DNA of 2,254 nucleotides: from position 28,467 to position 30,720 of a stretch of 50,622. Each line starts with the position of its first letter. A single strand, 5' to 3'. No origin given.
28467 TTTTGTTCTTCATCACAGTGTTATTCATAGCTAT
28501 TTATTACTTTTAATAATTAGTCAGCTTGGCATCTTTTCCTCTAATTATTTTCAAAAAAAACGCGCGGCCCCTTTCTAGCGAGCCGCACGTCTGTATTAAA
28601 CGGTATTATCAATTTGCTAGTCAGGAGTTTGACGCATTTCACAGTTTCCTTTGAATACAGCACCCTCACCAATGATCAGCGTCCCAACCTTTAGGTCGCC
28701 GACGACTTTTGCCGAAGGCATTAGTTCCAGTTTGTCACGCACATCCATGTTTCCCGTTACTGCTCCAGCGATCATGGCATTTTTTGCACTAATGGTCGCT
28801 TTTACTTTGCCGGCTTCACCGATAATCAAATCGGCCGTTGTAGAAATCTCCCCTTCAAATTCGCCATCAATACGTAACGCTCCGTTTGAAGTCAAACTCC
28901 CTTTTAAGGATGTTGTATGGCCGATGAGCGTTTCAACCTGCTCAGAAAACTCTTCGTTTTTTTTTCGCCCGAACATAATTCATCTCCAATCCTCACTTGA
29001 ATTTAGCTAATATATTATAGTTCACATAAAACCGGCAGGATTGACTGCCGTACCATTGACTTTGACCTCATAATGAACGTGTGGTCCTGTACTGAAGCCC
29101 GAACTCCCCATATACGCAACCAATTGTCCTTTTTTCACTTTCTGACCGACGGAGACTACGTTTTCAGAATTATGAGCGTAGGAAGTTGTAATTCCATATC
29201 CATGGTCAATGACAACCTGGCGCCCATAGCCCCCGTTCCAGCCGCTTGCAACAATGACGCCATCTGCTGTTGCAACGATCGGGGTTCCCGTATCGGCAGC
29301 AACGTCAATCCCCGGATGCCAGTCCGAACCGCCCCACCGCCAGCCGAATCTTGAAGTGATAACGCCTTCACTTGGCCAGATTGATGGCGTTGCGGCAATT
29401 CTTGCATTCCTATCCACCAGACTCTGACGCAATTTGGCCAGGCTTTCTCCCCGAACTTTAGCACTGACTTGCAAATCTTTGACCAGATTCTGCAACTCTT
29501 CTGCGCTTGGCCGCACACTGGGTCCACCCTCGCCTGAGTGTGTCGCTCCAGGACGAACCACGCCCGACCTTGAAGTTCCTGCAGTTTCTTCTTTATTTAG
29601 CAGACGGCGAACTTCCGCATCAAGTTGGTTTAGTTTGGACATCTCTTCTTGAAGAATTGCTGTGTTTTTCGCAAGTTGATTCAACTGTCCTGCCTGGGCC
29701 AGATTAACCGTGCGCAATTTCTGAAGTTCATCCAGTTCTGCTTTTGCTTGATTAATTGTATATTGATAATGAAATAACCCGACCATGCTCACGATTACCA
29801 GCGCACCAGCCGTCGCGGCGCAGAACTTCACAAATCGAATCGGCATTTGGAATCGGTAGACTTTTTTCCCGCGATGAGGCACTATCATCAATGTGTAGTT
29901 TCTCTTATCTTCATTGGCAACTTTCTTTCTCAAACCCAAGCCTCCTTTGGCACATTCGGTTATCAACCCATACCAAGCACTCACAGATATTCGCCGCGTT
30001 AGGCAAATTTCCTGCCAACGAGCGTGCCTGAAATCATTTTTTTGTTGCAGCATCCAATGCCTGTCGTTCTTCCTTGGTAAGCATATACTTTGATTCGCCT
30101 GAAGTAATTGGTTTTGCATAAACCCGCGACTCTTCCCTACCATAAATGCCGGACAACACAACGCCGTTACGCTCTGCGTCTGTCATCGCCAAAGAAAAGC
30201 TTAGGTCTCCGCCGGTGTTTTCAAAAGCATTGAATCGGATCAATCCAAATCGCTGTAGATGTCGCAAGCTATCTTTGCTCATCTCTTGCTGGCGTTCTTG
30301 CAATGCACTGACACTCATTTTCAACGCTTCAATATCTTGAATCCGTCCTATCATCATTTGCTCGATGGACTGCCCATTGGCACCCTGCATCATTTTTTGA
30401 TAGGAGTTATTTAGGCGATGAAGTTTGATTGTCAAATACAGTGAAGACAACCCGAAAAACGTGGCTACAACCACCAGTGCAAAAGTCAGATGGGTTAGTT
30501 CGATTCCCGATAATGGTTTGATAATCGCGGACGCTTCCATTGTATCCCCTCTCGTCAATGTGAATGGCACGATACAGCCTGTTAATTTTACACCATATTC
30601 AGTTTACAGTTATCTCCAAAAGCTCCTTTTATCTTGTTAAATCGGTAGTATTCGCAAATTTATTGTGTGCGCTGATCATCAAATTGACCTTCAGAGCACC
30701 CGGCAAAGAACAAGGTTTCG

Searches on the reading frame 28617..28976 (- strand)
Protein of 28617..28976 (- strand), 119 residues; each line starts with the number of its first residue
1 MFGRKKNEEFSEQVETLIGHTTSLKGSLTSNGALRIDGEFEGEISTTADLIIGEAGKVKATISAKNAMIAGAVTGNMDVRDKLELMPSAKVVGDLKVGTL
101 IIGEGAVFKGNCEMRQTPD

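Call 3: search_protein_families(library=pfam, proteins=[window:28617-28976:-], max_evalue=0.1)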
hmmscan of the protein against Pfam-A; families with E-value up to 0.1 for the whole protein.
window:28617-28976:- (119 aa): 1 family
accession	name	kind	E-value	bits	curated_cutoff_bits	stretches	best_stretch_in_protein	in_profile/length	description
PF04519.19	Bactofilin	-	3.1e-29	101.5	27.9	1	16-113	1-98/98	Polymer-forming cytoskeletal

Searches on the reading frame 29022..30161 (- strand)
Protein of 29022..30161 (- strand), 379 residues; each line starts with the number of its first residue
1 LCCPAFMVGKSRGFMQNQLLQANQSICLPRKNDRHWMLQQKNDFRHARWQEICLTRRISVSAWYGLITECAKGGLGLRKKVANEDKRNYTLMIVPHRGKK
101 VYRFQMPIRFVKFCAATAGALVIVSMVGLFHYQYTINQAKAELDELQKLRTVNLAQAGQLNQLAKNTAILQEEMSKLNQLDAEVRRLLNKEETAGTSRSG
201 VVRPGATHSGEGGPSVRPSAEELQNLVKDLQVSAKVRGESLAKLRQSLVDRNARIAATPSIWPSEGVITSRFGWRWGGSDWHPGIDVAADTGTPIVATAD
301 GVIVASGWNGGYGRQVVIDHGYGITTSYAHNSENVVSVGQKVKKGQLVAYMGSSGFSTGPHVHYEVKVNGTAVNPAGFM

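Call 3: search_protein_families(library=pfam, proteins=[window:29022-30161:-], max_evalue=0.1)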
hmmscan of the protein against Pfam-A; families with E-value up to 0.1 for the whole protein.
window:29022-30161:- (379 aa): 4 families
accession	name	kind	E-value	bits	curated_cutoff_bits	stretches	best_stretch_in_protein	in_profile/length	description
PF01551.29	Peptidase_M23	-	5.9e-35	119.8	28.7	1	282-375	3-96/96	Peptidase family M23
PF14362.11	DUF4407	-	0.00027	20.8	31.3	1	113-257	86-227/297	Domain of unknown function (DUF4407)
PF10046.14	BLOC1_2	-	0.023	15.5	33.4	1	134-189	10-65/96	Biogenesis of lysosome-related organelles complex-1 subunit 2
PF05859.17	Mis12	-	0.09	12.9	25.7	0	144-236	112-194/231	Mis12 protein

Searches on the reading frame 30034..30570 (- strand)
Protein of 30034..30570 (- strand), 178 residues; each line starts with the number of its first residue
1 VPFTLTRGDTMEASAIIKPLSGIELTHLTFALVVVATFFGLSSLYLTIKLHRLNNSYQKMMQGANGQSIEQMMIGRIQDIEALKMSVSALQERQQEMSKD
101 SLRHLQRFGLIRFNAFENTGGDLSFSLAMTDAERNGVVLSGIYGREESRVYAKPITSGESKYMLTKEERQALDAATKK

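Call 3: search_protein_families(library=pfam, proteins=[window:30034-30570:-], max_evalue=0.1)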
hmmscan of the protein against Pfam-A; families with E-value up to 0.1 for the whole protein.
window:30034-30570:- (178 aa): 1 family
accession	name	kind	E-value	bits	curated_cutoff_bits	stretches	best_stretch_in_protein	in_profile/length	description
PF14584.11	DUF4446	-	9.9e-48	162.4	27.4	1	30-175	4-149/150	Protein of unknown function (DUF4446)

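Call 19: find_homologous_proteins(query=window:30034-30570:-, max_evalue=1e-10)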
Query window:30034-30570:- (178 aa): 265 proteins with E <= 1e-10 among 450 candidates; the best 120 are listed.
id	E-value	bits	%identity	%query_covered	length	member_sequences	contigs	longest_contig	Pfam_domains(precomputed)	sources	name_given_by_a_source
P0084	5.2e-98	343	99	94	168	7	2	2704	PF14584.12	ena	-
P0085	5.7e-79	281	80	94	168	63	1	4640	PF14584.12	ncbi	-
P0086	4.1e-78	278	80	94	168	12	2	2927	PF14584.12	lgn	-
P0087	1.6e-77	276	78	94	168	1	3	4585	PF14584.12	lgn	-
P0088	3.9e-77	275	77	96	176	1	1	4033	PF14584.12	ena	-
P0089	1.8e-76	273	74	96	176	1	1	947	PF14584.12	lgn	-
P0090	2.2e-76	273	76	94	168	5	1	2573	PF14584.12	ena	-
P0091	2.4e-76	273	76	94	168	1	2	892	PF14584.12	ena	-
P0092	2.6e-76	273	74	96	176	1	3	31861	PF14584.12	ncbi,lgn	-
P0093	4.7e-76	272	76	94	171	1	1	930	PF14584.12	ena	-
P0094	6.1e-76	271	77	94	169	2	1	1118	PF14584.12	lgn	-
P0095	7.8e-76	271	76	94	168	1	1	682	PF14584.12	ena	-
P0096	1.3e-75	270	77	94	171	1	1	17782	PF14584.12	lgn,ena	-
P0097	1.7e-75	270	77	94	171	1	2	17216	PF14584.12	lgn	-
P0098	1.8e-74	267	76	94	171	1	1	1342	PF14584.12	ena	-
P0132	4.8e-57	210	58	94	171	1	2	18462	PF14584.12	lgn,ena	-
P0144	8.7e-34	134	40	94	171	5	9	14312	PF14584.12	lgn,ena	-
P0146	3.5e-33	133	44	83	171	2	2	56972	PF14584.12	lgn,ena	-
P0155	2.9e-30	123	39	83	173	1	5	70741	PF14584.12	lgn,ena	-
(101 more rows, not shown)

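Call 20: find_encoding_contigs(protein=P0146, flank=6000, max_places=1)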
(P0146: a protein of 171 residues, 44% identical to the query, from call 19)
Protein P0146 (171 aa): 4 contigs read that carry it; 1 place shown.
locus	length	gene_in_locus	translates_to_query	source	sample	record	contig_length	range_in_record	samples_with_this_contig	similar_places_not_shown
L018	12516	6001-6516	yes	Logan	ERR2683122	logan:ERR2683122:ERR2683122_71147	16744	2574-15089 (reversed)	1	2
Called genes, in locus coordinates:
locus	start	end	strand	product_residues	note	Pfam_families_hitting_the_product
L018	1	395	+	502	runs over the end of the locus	PF00329:Complex1_30kDa, PF00374:NiFeSe_Hases, PF00346:Complex1_49kDa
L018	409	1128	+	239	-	PF13237:Fer4_10 (weak), PF14697:Fer4_21 (faint), PF00037:Fer4 (weak), PF12797:Fer4_2 (faint), PF12837:Fer4_6 (faint), PF12838:Fer4_7, PF13187:Fer4_9, PF01058:Oxidored_q6, +1 more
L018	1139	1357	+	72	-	PF07866:DUF1653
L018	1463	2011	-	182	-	PF25087:GMPPB_C (faint), PF25084:LbH_EIF2B, PF00132:Hexapep, PF14602:Hexapep_2 (weak)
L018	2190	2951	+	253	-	PF00142:Fer4_NifH, PF01656:CbiA, PF02374:ArsA_ATPase (weak), PF06564:CBP_BcsQ, PF09140:MipZ, PF10609:ParA, PF13614:AAA_31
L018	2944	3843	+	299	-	PF02195:ParB_N, PF17762:HTH_ParB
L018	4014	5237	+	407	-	PF00350:Dynamin_N (faint), PF01926:MMR_HSR1, PF02421:FeoB_N, PF03193:RsgA_GTPase (faint), PF00009:GTP_EFTU, PF18128:HydF_dimer, PF18133:HydF_tetramer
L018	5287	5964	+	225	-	PF04474:DUF554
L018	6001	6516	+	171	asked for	PF14584:DUF4446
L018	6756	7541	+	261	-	PF01551:Peptidase_M23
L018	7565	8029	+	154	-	PF04519:Bactofilin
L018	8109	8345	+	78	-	PF03698:UPF0180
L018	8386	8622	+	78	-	PF03698:UPF0180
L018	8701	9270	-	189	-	PF06866:DUF1256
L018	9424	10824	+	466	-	PF12390:Se-cys_synth_N (weak), PF03841:SelA, PF01041:DegT_DnrJ_EryC1, PF01053:Cys_Met_Meta_PP (weak)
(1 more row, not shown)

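Call 21: find_encoding_contigs(protein=P0155, flank=6000, max_places=1)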
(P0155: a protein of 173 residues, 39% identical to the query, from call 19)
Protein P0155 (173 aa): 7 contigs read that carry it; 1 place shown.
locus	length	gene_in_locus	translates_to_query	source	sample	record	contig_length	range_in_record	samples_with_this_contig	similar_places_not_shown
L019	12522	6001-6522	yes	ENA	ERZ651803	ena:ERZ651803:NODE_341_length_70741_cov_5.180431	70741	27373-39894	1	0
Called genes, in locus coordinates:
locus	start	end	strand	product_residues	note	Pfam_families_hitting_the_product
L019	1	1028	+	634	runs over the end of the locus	PF01134:GIDA, PF07992:Pyr_redox_2 (weak), PF13738:Pyr_redox_3 (faint), PF21680:GIDA_C_1st, PF13932:SAM_GIDA_C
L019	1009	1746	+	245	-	PF02527:GidB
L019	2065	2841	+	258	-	PF00142:Fer4_NifH, PF01656:CbiA, PF02374:ArsA_ATPase (weak), PF06564:CBP_BcsQ, PF09140:MipZ, PF10609:ParA, PF13614:AAA_31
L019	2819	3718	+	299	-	PF02195:ParB_N, PF01978:TrmB (weak), PF17762:HTH_ParB, PF01381:HTH_3 (faint), PF23552:ParB_C (weak)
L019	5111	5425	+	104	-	-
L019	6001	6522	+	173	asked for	PF14584:DUF4446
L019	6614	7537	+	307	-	PF01551:Peptidase_M23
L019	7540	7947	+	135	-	PF04519:Bactofilin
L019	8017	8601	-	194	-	PF06866:DUF1256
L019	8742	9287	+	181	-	PF07719:TPR_2 (weak), PF13424:TPR_12 (weak), PF13424:TPR_12, PF13414:TPR_11, PF13432:TPR_16, PF00515:TPR_1, PF07719:TPR_2, PF13414:TPR_11, +18 more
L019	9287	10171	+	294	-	PF00892:EamA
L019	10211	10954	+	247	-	PF02674:Colicin_V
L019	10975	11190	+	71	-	PF06107:DUF951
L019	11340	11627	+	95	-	PF01250:Ribosomal_S6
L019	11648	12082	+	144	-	PF00436:SSB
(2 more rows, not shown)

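Call 22: find_encoding_contigs(protein=P0144, flank=6000, max_places=1)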
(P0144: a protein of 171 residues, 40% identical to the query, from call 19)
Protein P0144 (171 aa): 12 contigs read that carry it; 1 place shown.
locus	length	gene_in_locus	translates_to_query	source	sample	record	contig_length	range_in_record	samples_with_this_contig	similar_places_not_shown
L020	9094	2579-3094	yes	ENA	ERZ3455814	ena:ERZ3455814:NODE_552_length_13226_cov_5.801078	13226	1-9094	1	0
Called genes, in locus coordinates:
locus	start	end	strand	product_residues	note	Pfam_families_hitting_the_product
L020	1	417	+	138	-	?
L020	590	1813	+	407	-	PF00350:Dynamin_N (faint), PF01926:MMR_HSR1, PF02421:FeoB_N, PF03193:RsgA_GTPase (faint), PF00009:GTP_EFTU (weak), PF18128:HydF_dimer, PF18133:HydF_tetramer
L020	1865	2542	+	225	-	PF04474:DUF554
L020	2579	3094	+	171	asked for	PF14584:DUF4446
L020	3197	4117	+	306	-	PF01551:Peptidase_M23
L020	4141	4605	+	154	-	PF04519:Bactofilin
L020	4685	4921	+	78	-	PF03698:UPF0180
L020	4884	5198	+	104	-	PF03698:UPF0180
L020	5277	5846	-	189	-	PF06866:DUF1256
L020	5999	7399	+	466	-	PF03841:SelA, PF01041:DegT_DnrJ_EryC1, PF01053:Cys_Met_Meta_PP (weak)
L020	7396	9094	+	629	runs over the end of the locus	PF00009:GTP_EFTU, PF03144:GTP_EFTU_D2, PF09106:WHD_2nd_SelB (weak), PF09107:WHD_3rd_SelB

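Call 23: find_encoding_contigs(protein=P0132, flank=6000, max_places=1)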
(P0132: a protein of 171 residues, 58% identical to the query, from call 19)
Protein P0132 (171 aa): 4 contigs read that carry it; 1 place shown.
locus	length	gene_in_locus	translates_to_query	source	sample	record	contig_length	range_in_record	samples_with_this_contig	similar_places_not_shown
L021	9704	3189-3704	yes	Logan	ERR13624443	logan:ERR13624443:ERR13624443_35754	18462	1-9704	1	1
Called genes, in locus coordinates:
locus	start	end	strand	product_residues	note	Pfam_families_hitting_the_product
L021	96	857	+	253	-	PF00142:Fer4_NifH, PF01656:CbiA, PF02374:ArsA_ATPase (faint), PF06564:CBP_BcsQ, PF09140:MipZ, PF10609:ParA, PF13614:AAA_31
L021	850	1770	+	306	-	PF02195:ParB_N, PF17762:HTH_ParB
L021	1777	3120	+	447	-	PF10415:FumaraseC_C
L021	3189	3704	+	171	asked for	PF14584:DUF4446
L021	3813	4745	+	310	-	PF01551:Peptidase_M23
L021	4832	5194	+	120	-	PF04519:Bactofilin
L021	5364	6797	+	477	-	PF03841:SelA, PF01041:DegT_DnrJ_EryC1 (weak)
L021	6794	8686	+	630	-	PF00009:GTP_EFTU, PF03144:GTP_EFTU_D2, PF25461:Beta-barrel_SelB, PF09106:WHD_2nd_SelB, PF09107:WHD_3rd_SelB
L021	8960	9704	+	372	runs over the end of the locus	-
